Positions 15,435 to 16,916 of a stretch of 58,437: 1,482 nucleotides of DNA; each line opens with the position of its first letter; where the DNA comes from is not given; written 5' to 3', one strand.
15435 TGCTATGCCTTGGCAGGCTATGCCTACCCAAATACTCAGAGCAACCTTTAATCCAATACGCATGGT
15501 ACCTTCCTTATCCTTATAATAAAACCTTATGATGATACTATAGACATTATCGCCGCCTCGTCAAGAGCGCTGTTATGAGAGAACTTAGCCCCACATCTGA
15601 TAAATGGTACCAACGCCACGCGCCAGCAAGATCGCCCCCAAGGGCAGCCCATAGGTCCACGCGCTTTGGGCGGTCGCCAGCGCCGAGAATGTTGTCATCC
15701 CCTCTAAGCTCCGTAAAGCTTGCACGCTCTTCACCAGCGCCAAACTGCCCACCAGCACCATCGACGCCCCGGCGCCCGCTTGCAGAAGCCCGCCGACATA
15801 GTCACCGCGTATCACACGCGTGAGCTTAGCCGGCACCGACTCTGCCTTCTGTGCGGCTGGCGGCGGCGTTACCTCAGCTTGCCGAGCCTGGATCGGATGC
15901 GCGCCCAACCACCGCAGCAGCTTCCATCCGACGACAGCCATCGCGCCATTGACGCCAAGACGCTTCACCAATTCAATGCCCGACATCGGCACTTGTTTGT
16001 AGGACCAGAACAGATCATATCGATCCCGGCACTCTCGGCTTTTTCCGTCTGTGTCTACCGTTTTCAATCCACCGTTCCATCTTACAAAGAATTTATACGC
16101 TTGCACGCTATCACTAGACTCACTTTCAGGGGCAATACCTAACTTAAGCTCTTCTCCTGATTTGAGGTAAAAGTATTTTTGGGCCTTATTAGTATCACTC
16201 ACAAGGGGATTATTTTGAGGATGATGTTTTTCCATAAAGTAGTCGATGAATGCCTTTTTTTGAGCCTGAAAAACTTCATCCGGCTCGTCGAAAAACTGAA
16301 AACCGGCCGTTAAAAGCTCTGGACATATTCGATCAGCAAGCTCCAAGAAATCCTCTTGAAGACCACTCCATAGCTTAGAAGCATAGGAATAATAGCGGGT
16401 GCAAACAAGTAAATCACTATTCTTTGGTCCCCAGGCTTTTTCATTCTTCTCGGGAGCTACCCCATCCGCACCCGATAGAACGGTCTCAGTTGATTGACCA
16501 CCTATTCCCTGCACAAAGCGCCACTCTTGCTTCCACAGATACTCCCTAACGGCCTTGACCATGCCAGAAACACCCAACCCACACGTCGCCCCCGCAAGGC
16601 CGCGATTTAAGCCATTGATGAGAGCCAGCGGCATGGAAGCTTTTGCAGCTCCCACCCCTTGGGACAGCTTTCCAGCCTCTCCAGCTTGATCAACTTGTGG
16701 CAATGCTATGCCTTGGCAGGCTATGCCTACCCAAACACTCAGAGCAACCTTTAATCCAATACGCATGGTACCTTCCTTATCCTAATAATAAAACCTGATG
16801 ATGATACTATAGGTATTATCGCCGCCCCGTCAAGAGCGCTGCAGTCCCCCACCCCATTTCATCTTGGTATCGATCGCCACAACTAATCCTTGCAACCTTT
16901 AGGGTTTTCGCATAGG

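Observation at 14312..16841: Tandem gene pair with near-identical ends and a highly divergent central cassette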

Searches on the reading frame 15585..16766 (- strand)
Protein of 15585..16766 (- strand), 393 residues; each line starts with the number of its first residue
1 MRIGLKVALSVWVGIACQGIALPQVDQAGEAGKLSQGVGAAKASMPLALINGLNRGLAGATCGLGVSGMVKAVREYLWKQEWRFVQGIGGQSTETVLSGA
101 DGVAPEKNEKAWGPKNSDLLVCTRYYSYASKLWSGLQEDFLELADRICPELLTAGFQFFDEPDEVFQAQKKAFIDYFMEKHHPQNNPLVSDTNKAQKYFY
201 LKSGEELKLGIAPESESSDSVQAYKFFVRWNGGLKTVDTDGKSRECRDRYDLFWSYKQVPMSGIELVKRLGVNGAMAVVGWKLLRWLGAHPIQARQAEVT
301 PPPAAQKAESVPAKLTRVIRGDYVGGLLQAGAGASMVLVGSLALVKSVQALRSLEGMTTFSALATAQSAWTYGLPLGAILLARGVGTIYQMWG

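Call 5: search_protein_families(library=pfam, proteins=[window:15585-16766:-], max_evalue=1)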
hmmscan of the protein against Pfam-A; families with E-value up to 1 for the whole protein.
window:15585-16766:- (393 aa): 0 families

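Call 6: search_protein_families(library=ncbifam, proteins=[window:15585-16766:-], max_evalue=1)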
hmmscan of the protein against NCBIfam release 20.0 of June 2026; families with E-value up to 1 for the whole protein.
window:15585-16766:- (393 aa): 0 families

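Call 8: find_homologous_proteins(query=window:15585-16766:-, max_evalue=0.001)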
Query window:15585-16766:- (393 aa): 3 proteins with E <= 0.001 among 8000 candidates.
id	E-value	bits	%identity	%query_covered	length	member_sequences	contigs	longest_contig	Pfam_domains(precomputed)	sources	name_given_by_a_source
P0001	8.4e-247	837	100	95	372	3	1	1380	-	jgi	jgi:hypothetical protein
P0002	5.5e-130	452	60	95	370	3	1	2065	-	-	-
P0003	1.3e-46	178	45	45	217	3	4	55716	-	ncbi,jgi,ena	jgi:hypothetical protein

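Call 10: find_encoding_contigs(protein=P0003, flank=10000, max_places=6)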
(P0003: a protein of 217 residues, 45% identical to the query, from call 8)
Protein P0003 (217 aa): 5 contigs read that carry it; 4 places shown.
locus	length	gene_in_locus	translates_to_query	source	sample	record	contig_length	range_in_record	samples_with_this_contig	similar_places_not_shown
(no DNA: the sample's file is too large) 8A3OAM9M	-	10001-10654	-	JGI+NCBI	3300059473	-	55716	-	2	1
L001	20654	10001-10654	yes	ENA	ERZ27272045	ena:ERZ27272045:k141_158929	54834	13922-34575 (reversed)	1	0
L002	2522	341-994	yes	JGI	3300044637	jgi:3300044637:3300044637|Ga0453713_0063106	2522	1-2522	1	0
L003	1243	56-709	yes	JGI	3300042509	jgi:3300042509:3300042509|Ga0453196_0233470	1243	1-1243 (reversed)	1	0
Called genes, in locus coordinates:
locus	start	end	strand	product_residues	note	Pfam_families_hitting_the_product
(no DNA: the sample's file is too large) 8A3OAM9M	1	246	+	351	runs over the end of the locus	-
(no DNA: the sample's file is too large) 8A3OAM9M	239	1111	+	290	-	PF02388:FemAB (weak)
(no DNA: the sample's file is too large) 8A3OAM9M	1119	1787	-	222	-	-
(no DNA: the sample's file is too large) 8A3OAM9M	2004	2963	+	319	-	PF13401:AAA_22 (faint), PF01695:IstB_IS21 (weak), PF00448:SRP54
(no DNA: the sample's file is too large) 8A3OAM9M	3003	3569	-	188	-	-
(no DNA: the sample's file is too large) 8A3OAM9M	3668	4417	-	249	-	-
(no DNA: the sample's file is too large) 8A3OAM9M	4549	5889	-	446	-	-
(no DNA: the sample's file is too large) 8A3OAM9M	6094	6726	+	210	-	-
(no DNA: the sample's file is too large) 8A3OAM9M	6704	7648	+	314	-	PF00156:Pribosyltran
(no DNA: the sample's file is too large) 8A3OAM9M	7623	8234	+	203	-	PF01386:Ribosomal_L25p, PF14693:Ribosomal_TL5_C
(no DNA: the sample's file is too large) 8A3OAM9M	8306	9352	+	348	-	PF01018:GTP1_OBG, PF01926:MMR_HSR1, PF02421:FeoB_N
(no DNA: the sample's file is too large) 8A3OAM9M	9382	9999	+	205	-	-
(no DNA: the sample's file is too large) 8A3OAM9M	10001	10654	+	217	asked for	-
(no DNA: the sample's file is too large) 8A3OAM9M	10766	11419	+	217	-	-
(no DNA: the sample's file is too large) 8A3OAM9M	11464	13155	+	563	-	PF12705:PDDEXK_1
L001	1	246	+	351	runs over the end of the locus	-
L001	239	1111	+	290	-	PF02388:FemAB (weak)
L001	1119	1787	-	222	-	-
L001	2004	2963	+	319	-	PF13401:AAA_22 (faint), PF01695:IstB_IS21 (weak), PF00448:SRP54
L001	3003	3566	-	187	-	-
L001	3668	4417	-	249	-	-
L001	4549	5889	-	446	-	-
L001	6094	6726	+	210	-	-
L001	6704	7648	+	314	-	PF00156:Pribosyltran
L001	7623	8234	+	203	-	PF01386:Ribosomal_L25p, PF14693:Ribosomal_TL5_C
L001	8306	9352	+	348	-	PF01018:GTP1_OBG, PF01926:MMR_HSR1, PF02421:FeoB_N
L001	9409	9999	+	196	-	-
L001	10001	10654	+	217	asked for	-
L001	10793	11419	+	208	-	-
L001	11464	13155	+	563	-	PF12705:PDDEXK_1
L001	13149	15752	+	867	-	PF00580:UvrD-helicase, PF13245:AAA_19 (weak), PF13361:UvrD_C, PF13538:UvrD_C_2 (weak)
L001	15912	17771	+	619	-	-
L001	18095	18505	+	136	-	PF04355:BamE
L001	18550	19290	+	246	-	PF02661:Fic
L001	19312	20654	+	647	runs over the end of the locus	PF03717:PBP_dimer, PF00905:Transpeptidase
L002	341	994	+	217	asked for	-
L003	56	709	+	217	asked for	-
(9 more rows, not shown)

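Call 15: find_related_loci(query=A1, collection=genome_contigs, flank=10000)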
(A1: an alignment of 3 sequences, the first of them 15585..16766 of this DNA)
Query A1 (393 aa) in genome_contigs; peptide patterns used: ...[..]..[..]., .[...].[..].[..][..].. (x = any residue, [..] = any of these).
23 stretches matched a pattern, but none encodes a relative of the query by tblastn (E <= 1e-3).

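Call 17: find_related_loci(query=A1, collection=metagenome_contigs, flank=10000)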
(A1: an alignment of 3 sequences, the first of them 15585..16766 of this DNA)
Query A1 (393 aa) in metagenome_contigs; peptide patterns used: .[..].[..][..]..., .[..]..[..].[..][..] (x = any residue, [..] = any of these).
121 stretches matched a pattern, but none encodes a relative of the query by tblastn (E <= 1e-3).

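Call 19: find_encoding_contigs(protein=P0001, flank=10000)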
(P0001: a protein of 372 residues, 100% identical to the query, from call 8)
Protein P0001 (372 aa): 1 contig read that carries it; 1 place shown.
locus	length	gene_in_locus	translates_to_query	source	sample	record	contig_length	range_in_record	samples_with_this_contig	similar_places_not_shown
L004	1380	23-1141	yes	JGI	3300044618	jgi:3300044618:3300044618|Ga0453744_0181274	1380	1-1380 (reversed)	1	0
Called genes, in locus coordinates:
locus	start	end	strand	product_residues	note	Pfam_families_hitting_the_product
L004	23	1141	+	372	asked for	-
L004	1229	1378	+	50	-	?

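Call 26: search_protein_representatives(alignment_id=A1)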
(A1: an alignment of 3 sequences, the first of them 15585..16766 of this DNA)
Query: 3 sequences, 389 profile positions. Proteins with E-value up to 0.001 (for the whole library): 2; up to 1e-10: 2; up to 1e-30: 2. The best 2 are listed.
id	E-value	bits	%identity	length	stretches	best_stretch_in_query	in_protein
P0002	6.5e-213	723.5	-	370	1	22-389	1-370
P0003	5.7e-108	378.0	-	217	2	250-389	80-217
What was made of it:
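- No donor exists: an exhaustive HMM search of 1.84 billion representatives found no other carrier of the centre (call 26).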

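Call 30: predict_structure(alignment_id=A1)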
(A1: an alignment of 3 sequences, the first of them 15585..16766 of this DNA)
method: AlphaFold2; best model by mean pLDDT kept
length: 393 residues; sequences in the alignment: 3
mean_pLDDT: 44.0   pTM: 0.39
mean pLDDT of the five models: 44.0, 43.7, 39.2, 35.0, 33.0
residues with pLDDT >= 90: 0; 70-90: 61; 50-70: 86; < 50: 246
segments of 3 or more residues with pLDDT < 50: 1-77, 95-122, 124-126, 216-220, 261-393
pLDDT, mean of each block of 10 residues (from residue 1): 30 30 28 28 29 30 31 44 69 48 30 41 52 72 69 62 69 76 58 63 72 56 72 65 67 69 35 27 27 27 32 31 28 26 26 27 26 26 25 23
secondary structure, 60 per line:
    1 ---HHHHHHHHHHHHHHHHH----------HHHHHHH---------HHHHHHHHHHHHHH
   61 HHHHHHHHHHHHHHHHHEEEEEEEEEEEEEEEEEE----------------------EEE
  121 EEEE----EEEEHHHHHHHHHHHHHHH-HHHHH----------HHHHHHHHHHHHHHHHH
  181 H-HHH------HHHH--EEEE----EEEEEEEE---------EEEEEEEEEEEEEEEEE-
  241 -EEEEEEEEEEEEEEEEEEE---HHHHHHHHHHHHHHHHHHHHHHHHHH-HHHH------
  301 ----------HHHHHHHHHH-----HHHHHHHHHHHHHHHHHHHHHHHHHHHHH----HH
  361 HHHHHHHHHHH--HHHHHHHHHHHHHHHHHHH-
elements in order: H4-20 H31-37 H47-77 E78-95 E118-124 E129-132 H133-147 H149-153 H164-181 H192-195 E198-201 E206-213 E223-239 E242-260 H264-289 H291-294 H311-320 H326-354 H359-371 H374-392

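Call 34: fold_search(model_id=the predicted structure, library=pdb)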
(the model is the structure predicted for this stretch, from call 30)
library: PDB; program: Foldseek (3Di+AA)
matches with E <= 10: 726; with E <= 0.001: 0
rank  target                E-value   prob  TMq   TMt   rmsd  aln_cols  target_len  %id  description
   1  1pp0_A                5.5e-02  0.20  0.12  0.20  15.9       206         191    7  volvatoxin A2 in monoclinic crystal (released 2004-08-24)
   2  1pp0_B                5.9e-02  0.18  0.12  0.20  16.2       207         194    9  volvatoxin A2 in monoclinic crystal (released 2004-08-24)
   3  7ztq                  6.2e-02  0.23  0.09  0.14  25.9        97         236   13  Crystal structure of the carotenoid-binding protein domain from silkworm Bombyx mori (BmCBP) in the apoform (released 2022-10-26)
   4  8aaq                  9.5e-02  0.21  0.09  0.14  25.9        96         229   12  Crystal structure of the carotenoid-binding protein domain from silkworm Bombyx mori (BmCBP), CRT-416 form (released 2023-02-01)
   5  1cby                  1.2e-01  0.23  0.13  0.21  12.5       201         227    5  DELTA-ENDOTOXIN (released 1996-10-14)
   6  5mmx_A                1.2e-01  0.12  0.06  0.12  22.2        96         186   14  ABA RECEPTOR FROM CITRUS, CSPYL1 (released 2017-08-02)
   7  5ujv_A                1.3e-01  0.15  0.08  0.14  26.7       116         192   14  Crystal structure of FePYR1 in complex with abscisic acid (released 2017-11-08)
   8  5e4d_A                1.3e-01  0.05  0.06  0.11  14.4       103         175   16  Hydroxynitrile lyase from the fern Davallia tyermanii in complex with benzoic acid (released 2016-10-12)
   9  3bs0_A                1.5e-01  0.25  0.09  0.08   7.3        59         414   15  Crystal structure of the P. putida toluene transporter TodX (released 2008-06-10)
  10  3pgs_A                1.5e-01  0.25  0.09  0.08   7.4        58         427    7  Phe3Gly mutant of EcFadL (released 2011-05-25)
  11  2r89_A                1.5e-01  0.23  0.08  0.09   7.2        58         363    3  Crystal structure of the long-chain fatty acid transporter FadL mutant delta N3 (released 2008-09-23)
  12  3pgs_B                1.5e-01  0.23  0.09  0.08   7.4        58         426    7  Phe3Gly mutant of EcFadL (released 2011-05-25)
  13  5jo2_A                1.5e-01  0.11  0.08  0.14  15.3        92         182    9  Crystal structure of abscisic acid-bound abscisic acid receptor PYL3 in complex with type 2C protein phosphatase HAB1 (released 2016-09-07)
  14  2r4l_C                1.6e-01  0.44  0.09  0.09   7.2        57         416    9  Crystal structure of the long-chain fatty acid transporter FadL mutant P34A (released 2008-09-16)
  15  2r4n_A                1.6e-01  0.16  0.08  0.08   7.4        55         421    4  Crystal structure of the long-chain fatty acid transporter FadL mutant N33A (released 2008-09-16)
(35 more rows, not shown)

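Call 46: list_cluster_members(proteins=[P0001, P0002, P0003])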
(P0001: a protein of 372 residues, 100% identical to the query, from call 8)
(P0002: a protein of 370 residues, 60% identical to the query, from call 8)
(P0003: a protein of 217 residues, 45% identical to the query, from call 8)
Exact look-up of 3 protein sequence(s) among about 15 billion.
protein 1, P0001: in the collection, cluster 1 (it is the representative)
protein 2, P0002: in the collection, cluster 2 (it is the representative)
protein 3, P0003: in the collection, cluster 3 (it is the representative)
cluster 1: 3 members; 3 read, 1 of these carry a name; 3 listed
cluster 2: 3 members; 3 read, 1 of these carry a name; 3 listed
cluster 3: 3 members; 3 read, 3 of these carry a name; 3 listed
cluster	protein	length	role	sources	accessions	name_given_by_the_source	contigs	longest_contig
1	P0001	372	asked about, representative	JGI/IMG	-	hypothetical protein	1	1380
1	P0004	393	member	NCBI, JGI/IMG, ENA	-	-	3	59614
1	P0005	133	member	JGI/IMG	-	-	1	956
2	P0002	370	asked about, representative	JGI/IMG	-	-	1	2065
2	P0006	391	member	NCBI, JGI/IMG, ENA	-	-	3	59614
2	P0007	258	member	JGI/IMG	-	hypothetical protein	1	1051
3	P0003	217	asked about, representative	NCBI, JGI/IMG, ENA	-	hypothetical protein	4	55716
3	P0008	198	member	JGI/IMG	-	hypothetical protein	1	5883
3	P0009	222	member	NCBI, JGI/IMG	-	hypothetical protein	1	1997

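Call 49: find_encoding_contigs(protein=P0007, flank=3000)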
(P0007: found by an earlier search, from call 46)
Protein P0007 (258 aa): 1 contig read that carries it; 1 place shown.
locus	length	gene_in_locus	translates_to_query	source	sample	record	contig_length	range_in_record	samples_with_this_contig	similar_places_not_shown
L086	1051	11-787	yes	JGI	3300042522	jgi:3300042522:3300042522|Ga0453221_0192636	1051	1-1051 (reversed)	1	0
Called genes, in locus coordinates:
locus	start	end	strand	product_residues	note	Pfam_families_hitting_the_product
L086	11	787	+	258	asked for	-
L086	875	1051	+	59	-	?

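Call 50: find_encoding_contigs(protein=P0009, flank=3000)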
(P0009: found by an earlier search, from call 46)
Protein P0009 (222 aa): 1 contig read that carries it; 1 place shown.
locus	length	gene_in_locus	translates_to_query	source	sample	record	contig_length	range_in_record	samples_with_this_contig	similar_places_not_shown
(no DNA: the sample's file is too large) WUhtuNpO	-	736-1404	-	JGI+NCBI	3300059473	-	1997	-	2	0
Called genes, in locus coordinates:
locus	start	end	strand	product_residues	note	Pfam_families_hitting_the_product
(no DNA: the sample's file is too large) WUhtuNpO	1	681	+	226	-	?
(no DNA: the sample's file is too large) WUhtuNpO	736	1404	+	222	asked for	-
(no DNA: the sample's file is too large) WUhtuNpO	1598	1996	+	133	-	?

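Call 54: search_solved_structures(query=A1, max_evalue=10)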
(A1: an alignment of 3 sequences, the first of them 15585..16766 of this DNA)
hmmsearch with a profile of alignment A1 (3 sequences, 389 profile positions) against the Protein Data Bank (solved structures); distinct sequences matched with E-value up to 10: 0.

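Call 56: search_protein_families(library=pfam, proteins=[P0003], max_evalue=10)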
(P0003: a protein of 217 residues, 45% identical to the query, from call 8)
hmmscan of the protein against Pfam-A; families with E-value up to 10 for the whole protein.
P0003 (217 aa): 2 families
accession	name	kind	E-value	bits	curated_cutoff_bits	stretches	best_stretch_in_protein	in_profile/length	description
PF12832.13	MFS_1_like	-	0.06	12.8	25.2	1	4-91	161-248/373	MFS_1 like family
PF08449.17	UAA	-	0.15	11.6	26.2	1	50-84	157-191/311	UAA transporter family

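Call 57: search_protein_families(library=padloc, proteins=[window:15585-16766:-, P0003], max_evalue=1)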
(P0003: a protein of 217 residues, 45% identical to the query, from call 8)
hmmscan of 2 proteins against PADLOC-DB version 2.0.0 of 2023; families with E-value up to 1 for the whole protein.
window:15585-16766:- (393 aa): 0 families

P0003 (217 aa): 0 families

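Call 58: search_protein_families(library=phrogs, proteins=[window:15585-16766:-, P0003], max_evalue=1)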
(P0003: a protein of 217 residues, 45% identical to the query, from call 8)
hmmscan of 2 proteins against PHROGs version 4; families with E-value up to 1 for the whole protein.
window:15585-16766:- (393 aa): 0 families

P0003 (217 aa): 0 families

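Call 59: find_encoding_contigs(protein=window:15585-16766:-, flank=1000, max_places=10)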
Protein window:15585-16766:- (393 aa): 4 contigs read that carry it; 1 place shown.
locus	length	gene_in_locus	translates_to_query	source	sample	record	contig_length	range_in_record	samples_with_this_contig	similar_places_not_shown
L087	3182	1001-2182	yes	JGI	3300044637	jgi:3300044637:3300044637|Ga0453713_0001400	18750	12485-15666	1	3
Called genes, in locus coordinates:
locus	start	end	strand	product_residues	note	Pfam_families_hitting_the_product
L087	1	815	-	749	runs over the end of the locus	PF00521:DNA_topoisoIV, PF03989:DNA_gyraseA_C (faint)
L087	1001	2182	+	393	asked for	-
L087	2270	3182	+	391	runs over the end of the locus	-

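Call 69: find_related_loci(query=A1, collection=viral_contigs, flank=3000)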
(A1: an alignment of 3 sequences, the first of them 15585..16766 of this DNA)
Query A1 (393 aa) in viral_contigs; peptide patterns used: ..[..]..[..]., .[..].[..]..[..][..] (x = any residue, [..] = any of these).
103 stretches matched a pattern, but none encodes a relative of the query by tblastn (E <= 1e-3).

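Call 78: search_protein_families(library=pfam, proteins=[L001:9382-9999:+, L001:10766-11419:+], max_evalue=0.05)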
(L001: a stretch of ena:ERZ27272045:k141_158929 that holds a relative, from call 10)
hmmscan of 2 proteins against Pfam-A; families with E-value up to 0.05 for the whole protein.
L001:9382-9999:+ (205 aa): 0 families

L001:10766-11419:+ (217 aa): 0 families
